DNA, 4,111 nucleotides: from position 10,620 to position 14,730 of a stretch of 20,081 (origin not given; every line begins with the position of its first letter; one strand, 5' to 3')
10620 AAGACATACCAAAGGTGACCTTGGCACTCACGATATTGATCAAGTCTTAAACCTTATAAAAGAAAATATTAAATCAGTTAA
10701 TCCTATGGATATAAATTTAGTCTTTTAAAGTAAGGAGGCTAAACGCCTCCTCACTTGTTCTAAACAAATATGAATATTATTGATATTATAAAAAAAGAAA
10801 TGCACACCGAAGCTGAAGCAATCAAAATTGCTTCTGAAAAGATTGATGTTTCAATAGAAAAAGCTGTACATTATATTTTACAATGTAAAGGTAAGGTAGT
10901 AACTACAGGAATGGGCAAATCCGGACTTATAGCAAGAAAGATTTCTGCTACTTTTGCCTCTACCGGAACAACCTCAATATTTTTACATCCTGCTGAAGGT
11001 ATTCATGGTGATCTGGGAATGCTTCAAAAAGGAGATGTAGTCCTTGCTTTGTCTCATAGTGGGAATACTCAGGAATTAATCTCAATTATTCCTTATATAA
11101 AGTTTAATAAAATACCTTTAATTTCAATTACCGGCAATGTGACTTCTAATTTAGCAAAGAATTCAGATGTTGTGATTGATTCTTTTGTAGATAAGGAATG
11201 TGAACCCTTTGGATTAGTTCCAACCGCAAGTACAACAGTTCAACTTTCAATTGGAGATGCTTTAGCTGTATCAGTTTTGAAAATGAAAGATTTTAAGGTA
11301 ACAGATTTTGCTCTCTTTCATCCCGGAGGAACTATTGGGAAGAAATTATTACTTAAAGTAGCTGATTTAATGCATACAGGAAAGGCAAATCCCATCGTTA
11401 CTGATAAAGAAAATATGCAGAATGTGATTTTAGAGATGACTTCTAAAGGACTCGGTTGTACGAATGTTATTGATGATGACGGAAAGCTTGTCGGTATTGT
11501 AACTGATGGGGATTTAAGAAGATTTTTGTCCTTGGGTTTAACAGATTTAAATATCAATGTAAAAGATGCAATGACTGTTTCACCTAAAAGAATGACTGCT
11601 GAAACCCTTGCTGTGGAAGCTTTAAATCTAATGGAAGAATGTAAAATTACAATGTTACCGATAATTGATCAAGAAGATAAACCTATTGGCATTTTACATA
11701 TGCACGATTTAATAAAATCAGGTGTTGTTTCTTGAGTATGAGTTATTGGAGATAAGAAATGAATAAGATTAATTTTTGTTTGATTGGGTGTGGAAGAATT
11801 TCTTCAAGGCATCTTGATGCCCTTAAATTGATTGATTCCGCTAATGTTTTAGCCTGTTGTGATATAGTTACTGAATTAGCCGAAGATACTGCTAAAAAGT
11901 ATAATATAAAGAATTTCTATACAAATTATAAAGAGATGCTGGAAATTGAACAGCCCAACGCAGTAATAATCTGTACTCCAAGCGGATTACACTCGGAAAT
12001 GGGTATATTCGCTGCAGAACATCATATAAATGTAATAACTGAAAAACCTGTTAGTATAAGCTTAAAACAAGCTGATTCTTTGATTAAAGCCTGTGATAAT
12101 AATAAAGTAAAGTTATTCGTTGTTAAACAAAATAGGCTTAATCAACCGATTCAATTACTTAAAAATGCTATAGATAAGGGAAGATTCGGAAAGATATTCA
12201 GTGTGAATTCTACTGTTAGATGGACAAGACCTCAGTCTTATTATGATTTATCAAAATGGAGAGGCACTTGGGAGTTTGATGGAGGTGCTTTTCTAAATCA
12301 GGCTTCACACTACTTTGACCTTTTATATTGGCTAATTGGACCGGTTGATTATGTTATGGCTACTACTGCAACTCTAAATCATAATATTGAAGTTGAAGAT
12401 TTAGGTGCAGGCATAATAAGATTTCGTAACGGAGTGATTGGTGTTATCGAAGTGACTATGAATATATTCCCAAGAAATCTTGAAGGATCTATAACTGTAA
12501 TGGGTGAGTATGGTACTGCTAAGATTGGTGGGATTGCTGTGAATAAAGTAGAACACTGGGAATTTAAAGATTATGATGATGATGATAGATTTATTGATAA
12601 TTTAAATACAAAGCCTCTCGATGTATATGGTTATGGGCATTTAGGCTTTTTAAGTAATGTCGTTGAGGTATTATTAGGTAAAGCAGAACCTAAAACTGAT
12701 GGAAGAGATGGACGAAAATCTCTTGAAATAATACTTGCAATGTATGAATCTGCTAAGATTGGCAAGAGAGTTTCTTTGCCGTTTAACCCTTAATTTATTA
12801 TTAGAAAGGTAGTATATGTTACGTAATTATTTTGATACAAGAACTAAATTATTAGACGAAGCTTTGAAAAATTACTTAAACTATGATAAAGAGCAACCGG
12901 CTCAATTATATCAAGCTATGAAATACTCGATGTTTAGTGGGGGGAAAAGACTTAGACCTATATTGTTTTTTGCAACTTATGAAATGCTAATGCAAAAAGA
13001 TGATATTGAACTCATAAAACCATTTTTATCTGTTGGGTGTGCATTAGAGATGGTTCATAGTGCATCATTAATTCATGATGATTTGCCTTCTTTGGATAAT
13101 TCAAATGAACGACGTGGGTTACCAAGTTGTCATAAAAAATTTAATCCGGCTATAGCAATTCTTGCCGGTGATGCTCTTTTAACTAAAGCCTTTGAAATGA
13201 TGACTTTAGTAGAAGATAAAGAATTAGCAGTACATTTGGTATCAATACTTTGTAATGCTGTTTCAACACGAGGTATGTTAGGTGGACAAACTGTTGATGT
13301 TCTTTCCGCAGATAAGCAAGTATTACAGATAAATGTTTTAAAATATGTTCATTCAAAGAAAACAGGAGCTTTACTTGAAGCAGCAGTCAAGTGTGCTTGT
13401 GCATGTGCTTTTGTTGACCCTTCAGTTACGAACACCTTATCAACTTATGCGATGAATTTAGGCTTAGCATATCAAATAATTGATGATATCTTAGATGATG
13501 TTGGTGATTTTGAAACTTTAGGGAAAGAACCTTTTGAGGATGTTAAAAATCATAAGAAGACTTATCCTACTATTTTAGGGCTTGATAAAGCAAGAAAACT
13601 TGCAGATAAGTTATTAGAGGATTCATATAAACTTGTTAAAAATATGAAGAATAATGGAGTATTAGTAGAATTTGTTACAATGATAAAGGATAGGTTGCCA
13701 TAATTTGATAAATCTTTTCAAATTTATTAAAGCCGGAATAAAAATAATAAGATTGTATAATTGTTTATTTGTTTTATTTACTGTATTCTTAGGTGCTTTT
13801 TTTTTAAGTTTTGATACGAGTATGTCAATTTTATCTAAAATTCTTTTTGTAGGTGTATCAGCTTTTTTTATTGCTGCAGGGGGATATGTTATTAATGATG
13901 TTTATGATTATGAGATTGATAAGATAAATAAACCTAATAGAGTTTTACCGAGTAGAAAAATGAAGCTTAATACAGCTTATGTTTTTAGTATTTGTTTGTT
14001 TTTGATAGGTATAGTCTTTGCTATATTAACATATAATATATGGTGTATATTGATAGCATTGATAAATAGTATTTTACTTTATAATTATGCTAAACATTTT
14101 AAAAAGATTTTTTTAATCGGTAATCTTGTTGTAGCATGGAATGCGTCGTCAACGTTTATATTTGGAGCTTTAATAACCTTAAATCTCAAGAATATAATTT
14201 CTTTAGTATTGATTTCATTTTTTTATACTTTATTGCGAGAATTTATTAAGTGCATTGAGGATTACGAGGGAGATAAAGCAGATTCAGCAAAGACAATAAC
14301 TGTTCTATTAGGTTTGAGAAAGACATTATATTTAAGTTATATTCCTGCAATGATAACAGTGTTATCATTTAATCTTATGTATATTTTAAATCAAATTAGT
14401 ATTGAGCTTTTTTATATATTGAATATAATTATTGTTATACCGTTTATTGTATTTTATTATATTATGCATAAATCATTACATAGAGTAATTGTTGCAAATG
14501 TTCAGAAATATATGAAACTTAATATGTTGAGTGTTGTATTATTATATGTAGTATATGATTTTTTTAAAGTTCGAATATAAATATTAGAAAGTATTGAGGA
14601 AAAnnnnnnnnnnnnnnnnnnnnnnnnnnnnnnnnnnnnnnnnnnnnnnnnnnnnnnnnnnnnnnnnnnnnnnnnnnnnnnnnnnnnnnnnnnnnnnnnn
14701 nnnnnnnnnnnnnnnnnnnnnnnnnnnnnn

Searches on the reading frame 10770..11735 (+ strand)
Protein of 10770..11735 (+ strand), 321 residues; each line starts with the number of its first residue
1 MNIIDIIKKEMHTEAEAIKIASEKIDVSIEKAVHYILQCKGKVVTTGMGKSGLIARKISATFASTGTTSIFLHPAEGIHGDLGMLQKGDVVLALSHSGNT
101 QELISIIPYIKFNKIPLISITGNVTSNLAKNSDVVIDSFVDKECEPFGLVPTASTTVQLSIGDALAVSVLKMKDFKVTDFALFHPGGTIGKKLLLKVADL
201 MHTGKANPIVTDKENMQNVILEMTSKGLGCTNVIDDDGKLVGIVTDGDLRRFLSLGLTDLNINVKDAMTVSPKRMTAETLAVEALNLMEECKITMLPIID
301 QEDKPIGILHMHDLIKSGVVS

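Call 4: search_protein_families(library=pfam, proteins=[window:10770-11735:+], max_evalue=0.01)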
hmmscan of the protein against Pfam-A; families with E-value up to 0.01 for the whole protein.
window:10770-11735:+ (321 aa): 3 families
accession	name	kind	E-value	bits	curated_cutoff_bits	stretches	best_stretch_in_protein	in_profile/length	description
PF01380.27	SIS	-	3.9e-27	95.1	25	1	37-167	2-130/131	SIS domain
PF00571.33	CBS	-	1.3e-16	61.1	24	2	197-253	1-55/57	CBS domain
PF13580.11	SIS_2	-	2.2e-05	24.9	27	0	85-122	101-138/138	SIS domain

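Call 83: search_protein_families(library=ncbifam, proteins=[window:10770-11735:+], max_evalue=0.00001)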
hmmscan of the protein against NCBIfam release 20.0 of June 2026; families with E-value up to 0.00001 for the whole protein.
window:10770-11735:+ (321 aa): 20 families
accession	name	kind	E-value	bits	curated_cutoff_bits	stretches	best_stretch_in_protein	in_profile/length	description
NF008141.0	PRK10892.1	equivalog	4.8e-99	331.7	505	1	7-320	16-328/328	arabinose-5-phosphate isomerase KdsD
TIGR00393.1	kpsF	subfamily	2.3e-93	312.7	203.7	1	41-310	1-268/268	KpsF/GutQ family sugar-phosphate isomerase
NF008581.0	PRK11543.1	equivalog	2e-85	286.6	481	1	11-319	13-320/321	arabinose-5-phosphate isomerase GutQ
NF008458.0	PRK11337.1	equivalog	3.3e-16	59.1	378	1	5-172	106-271/293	MurR/RpiR family transcriptional regulator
NF040776.2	AlsR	equivalog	1.3e-15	57.1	400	1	5-172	94-259/279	transcriptional repressor AlsR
NF008451.0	PRK11302.1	subfamily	1.8e-08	34.2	296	1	17-170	105-255/286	transcriptional regulator HexR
NF011440.0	PRK14869.1-2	equivalog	2.3e-08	33.1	746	0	257-317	62-122/541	putative manganese-dependent inorganic diphosphatase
TIGR01302.1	IMP_dehydrog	equivalog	2.7e-08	33.1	481.5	1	213-317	96-199/450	IMP dehydrogenase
NF010701.0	PRK14101.1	equivalog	4.1e-08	31.9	920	1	28-169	457-594/638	bifunctional transcriptional regulator/glucokinase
NF041552.1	TF_PrdR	equivalog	5.8e-08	31.5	795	1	195-315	6-122/577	sigma-54 dependent transcriptional regulator PrdR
TIGR03127.2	RuMP_HxlB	equivalog_domain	7.3e-08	32.5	160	1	23-136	13-121/178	6-phospho-3-hexuloisomerase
NF011447.0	PRK14869.2-3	equivalog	1e-07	30.9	522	0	191-267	64-138/540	putative manganese-dependent inorganic diphosphatase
NF053603.1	HhpR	exception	1.7e-07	30.7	520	1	203-318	67-183/282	CBS domain-containing high hydrostatic pressure regulator HhpR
NF011442.0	PRK14869.1-4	equivalog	2.4e-07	29.6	400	0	259-316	67-124/543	putative manganese-dependent inorganic diphosphatase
NF011443.0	PRK14869.1-5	equivalog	4.7e-07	28.6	335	0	257-317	64-124/546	putative manganese-dependent inorganic diphosphatase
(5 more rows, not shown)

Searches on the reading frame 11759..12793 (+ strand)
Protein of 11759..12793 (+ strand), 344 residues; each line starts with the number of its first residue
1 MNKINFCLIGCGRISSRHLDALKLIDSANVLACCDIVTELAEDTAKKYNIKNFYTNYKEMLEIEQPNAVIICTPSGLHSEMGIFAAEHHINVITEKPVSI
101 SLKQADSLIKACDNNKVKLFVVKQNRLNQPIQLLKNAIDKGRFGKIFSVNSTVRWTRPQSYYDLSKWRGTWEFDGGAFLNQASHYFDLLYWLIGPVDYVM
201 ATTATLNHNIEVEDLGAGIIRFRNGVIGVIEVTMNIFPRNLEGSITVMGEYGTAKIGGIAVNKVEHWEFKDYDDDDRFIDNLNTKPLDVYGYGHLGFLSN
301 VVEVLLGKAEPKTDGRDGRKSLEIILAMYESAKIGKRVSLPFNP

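Call 4: search_protein_families(library=pfam, proteins=[window:11759-12793:+], max_evalue=0.01)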
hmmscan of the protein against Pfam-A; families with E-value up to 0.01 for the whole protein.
window:11759-12793:+ (344 aa): 3 families
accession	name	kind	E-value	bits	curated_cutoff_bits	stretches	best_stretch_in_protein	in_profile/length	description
PF02894.22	GFO_IDH_MocA_C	-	2.5e-29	103.1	22.9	1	135-340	1-218/218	Oxidoreductase family, C-terminal alpha/beta domain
PF22725.1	GFO_IDH_MocA_C3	-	1.4e-28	99.9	27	1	132-254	2-123/124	GFO/IDH/MocA C-terminal domain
PF01408.29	GFO_IDH_MocA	-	1.7e-25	90.5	24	1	4-121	1-118/120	Oxidoreductase family, NAD-binding Rossmann fold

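Call 66: search_solved_structures(query=window:11759-12790:+, max_evalue=0.00001)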
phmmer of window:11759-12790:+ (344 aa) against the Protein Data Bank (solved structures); distinct sequences matched with E-value up to 0.00001: 60.
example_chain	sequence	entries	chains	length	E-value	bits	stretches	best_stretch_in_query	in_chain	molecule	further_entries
3q2i_A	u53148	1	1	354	4.8e-106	358.2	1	3-342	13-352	dehydrogenase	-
3q2k_A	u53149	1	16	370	1.4e-102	346.8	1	3-342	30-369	oxidoreductase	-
8tdi_L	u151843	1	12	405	2.5e-29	105.9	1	31-229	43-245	P2B11 Glucuronide-3-dehydrogenase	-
3cea_A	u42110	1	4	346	7e-24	88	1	5-340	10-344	Myo-inositol 2-dehydrogenase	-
3ezy_A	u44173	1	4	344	1.8e-23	86.7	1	6-323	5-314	Dehydrogenase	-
7xr9_A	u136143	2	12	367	8.3e-23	84.5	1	1-201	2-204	DgpA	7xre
9m3d_B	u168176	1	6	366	2.7e-20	76.2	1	1-195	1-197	DgpA1 from W974-1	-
3e18_A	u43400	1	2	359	1.7e-19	73.6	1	3-237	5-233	oxidoreductase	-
8qc2_A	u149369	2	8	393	2.6e-18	69.7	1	4-268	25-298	Gfo/Idh/MocA family oxidoreductase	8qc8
5uhw_A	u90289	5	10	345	1.1e-17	67.6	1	2-339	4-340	Oxidoreductase protein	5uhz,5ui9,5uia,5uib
3moi_A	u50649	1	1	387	1.5e-17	67.1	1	3-229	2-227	Probable dehydrogenase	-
6a3f_A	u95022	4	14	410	8.6e-17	64.7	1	36-214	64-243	Putative dehydrogenase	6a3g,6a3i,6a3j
8qc3_A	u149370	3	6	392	1.6e-15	60.5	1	3-268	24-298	Oxidoreductase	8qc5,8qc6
9m37_A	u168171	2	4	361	4.8e-15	59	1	4-237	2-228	P581a DgpA2 and isoorientin complex structure | Gfo/Idh/MocA family protein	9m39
3fhl_A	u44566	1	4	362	1.2e-13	54.3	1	39-215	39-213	Putative oxidoreductase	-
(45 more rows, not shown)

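Call 83: search_protein_families(library=ncbifam, proteins=[window:11759-12793:+], max_evalue=0.00001)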
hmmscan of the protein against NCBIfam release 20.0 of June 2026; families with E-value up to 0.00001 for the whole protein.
window:11759-12793:+ (344 aa): 9 families
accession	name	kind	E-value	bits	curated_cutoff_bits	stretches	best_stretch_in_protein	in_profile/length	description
TIGR04380.1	myo_inos_iolG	equivalog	9.7e-39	133.1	355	1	4-338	2-329/330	inositol 2-dehydrogenase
NF040723.1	UDP-GlcNAcDh_Arch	equivalog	1.4e-31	110.2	450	1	7-333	4-302/302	UDP-N-acetylglucosamine 3-dehydrogenase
NF052479.1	LevoglcsnDh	equivalog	1.8e-27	96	650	1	32-206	40-215/386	levoglucosan dehydrogenase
NF041392.1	XylDh_Gfo6_Halo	equivalog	8.2e-18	64.3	350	1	3-339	16-349/350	D-xylose 1-dehydrogenase Gfo6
NF058561.1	BT_2158_fam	equivalog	5.6e-14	51.6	750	1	2-154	34-186/487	glycoside 3-dehydrogenase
NF007574.0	PRK10206.1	equivalog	1.3e-13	50.7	352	1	4-208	3-202/345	oxidoreductase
NF052679.1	InsChiInosDhIolG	equivalog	3.2e-13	49.4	540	1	4-258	3-252/343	bifunctional inositol 2-dehydrogenase/D-chiro-inositol 1-dehydrogenase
NF008607.0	PRK11579.1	subfamily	4.1e-10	39.2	330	1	2-214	3-210/346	oxidoreductase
NF058563.1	BT_2159_fam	equivalog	2.1e-08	33.6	650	1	4-194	1-184/350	disaccharide 3-dehydrogenase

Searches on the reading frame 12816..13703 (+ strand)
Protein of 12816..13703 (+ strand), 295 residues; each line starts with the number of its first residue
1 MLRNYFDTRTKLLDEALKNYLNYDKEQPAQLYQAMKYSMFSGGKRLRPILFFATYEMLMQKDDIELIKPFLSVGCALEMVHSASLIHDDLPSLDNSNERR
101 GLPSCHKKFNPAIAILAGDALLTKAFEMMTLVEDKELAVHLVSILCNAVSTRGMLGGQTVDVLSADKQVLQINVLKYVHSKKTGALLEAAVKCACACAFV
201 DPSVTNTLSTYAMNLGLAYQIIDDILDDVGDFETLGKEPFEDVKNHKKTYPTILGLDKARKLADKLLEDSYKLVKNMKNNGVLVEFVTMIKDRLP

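Call 4: search_protein_families(library=pfam, proteins=[window:12816-13703:+], max_evalue=0.01)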
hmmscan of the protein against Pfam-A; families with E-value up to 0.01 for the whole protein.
window:12816-13703:+ (295 aa): 1 family
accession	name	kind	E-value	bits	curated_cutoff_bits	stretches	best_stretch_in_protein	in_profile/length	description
PF00348.22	polyprenyl_synt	-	1.4e-54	185.4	27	1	30-279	3-240/251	Polyprenyl synthetase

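Call 5: search_protein_families(library=ncbifam, proteins=[window:12816-13703:+], max_evalue=0.01)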
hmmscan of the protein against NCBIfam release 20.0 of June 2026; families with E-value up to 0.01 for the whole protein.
window:12816-13703:+ (295 aa): 16 families
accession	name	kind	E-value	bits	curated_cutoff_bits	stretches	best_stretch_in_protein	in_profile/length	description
NF045485.1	FPPsyn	subfamily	1.8e-85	286.6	275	1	8-293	3-286/288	farnesyl diphosphate synthase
NF045685.1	GGPPSynCrtE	equivalog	9e-76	254.7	460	1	2-281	3-278/293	geranylgeranyl diphosphate synthase CrtE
NF007877.0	PRK10581.1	equivalog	1.1e-60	205.3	321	1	7-281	8-281/299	(2E,6E)-farnesyl diphosphate synthase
NF041169.1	f2_encap_cargo4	exception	1.1e-48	166.2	450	1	41-277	48-273/334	family 2 encapsulin nanocompartment cargo protein polyprenyl transferase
NF041003.1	GGPP_syn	equivalog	5.5e-42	144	500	1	2-269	2-260/326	geranylgeranyl diphosphate synthase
NF040698.1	IdsA_Meth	equivalog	1.1e-41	143.1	468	1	11-262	12-256/328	short chain isoprenyl diphosphate synthase IdsA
TIGR02749.1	prenyl_cyano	equivalog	5.6e-35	120.9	383.2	1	30-285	31-275/322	solanesyl diphosphate synthase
NF045628.1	HxpDPsynlarge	equivalog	4.9e-34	117.8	500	1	28-268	20-247/311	hexaprenyl-diphosphate synthase large subunit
NF040789.2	gerfarn_diphsyn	equivalog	1.4e-31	109.9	560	1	8-269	13-280/345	geranylfarnesyl diphosphate synthase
TIGR02748.1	GerC3_HepT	equivalog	1e-30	107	456.55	1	30-266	30-252/319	heptaprenyl diphosphate synthase component II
NF008140.0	PRK10888.1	equivalog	1.5e-29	103.3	412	1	31-260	32-248/323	octaprenyl diphosphate synthase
NF042417.1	NPPPS_Mycobact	equivalog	2e-25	89.5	600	1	31-288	44-285/335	nonaprenyl/(2E,6E)-farnesyl/geranylgeranyl diphosphat synthase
NF045549.1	GGPPsyn_IdsB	equivalog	3.2e-25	88.9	475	1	70-280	87-292/346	geranylgeranyl diphosphate synthase IdsB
NF040627.1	GFPS_Meth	equivalog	2.3e-23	83.1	600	1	29-233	26-215/285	geranylfarnesyl diphosphate synthase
NF042416.1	GFPPS_Mycobact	equivalog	3.1e-23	82.3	600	1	26-265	25-272/350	bifunctional (2E,6E)-farnesyl/geranyl diphosphate synthase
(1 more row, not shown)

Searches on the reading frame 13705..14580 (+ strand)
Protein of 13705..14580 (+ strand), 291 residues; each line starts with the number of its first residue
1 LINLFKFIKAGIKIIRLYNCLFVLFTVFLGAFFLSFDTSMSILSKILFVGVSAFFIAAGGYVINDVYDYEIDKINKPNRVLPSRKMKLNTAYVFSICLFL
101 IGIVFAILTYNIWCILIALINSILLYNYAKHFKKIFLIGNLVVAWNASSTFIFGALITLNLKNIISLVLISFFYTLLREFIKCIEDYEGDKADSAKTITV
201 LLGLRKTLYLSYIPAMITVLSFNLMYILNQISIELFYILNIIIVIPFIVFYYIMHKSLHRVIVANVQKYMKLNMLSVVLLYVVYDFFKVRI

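Call 4: search_protein_families(library=pfam, proteins=[window:13705-14580:+], max_evalue=0.01)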
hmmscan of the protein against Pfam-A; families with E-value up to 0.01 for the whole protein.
window:13705-14580:+ (291 aa): 1 family
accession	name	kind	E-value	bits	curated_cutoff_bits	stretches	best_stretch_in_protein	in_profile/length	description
PF01040.23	UbiA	-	8.9e-33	114.1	34.2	1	23-256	1-233/250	UbiA prenyltransferase family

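Call 5: search_protein_families(library=ncbifam, proteins=[window:13705-14580:+], max_evalue=0.01)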
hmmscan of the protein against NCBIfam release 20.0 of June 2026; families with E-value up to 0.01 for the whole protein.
window:13705-14580:+ (291 aa): 15 families
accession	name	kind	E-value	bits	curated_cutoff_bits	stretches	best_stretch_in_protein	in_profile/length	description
NF009521.0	PRK12882.1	equivalog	3.1e-56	190.7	296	1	8-283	5-275/280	geranylgeranylglycerol-phosphate geranylgeranyltransferase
NF009523.0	PRK12884.1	equivalog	1.9e-46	158.5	269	1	8-282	4-274/279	prenyltransferase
NF009522.0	PRK12883.1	equivalog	2.5e-38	132.2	353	1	8-283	3-272/279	geranylgeranylglycerol-phosphate geranylgeranyltransferase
NF009513.0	PRK12872.1-3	equivalog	1.5e-32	113.3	288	1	2-281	6-290/293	prenyltransferase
NF009512.0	PRK12872.1-1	equivalog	3e-21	76.3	278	1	12-281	4-290/303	geranylgeranylglycerol-phosphate geranylgeranyltransferase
TIGR01475.1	ubiA_other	subfamily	1.7e-16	60.5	180.8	1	10-281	4-273/282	UbiA-like polyprenyltransferase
NF035940.1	prenyl_rel_EboC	equivalog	7e-16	58.5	250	1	26-280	17-258/292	UbiA-like protein EboC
NF005742.0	PRK07566.1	equivalog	1.7e-15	57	313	1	54-254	76-280/315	chlorophyll synthase ChlG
TIGR01476.1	chlor_syn_BchG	subfamily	3.1e-12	46.6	212.3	1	60-279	54-273/283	(bacterio)chlorophyll synthase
TIGR01473.1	cyoE_ctaB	equivalog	1.1e-07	32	210.3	1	21-283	13-273/281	heme o synthase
NF009058.0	PRK12392.1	subfamily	1.2e-07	31.1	494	1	62-248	70-263/333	bacteriochlorophyll c synthase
TIGR02056.1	ChlG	equivalog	2.2e-06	27.5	436.45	1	44-274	54-297/306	chlorophyll synthase ChlG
NF009525.0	PRK12887.1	equivalog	3.2e-05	23.4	226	1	58-260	66-281/310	homogentisate phytyltransferase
NF045897.1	SCO3242_trans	equivalog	7.4e-05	22.5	260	1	47-118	34-105/287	SCO3242 family prenyltransferase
NF008978.0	PRK12324.1-4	equivalog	0.00098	18.1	207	1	42-250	67-278/322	decaprenyl-phosphate phosphoribosyltransferase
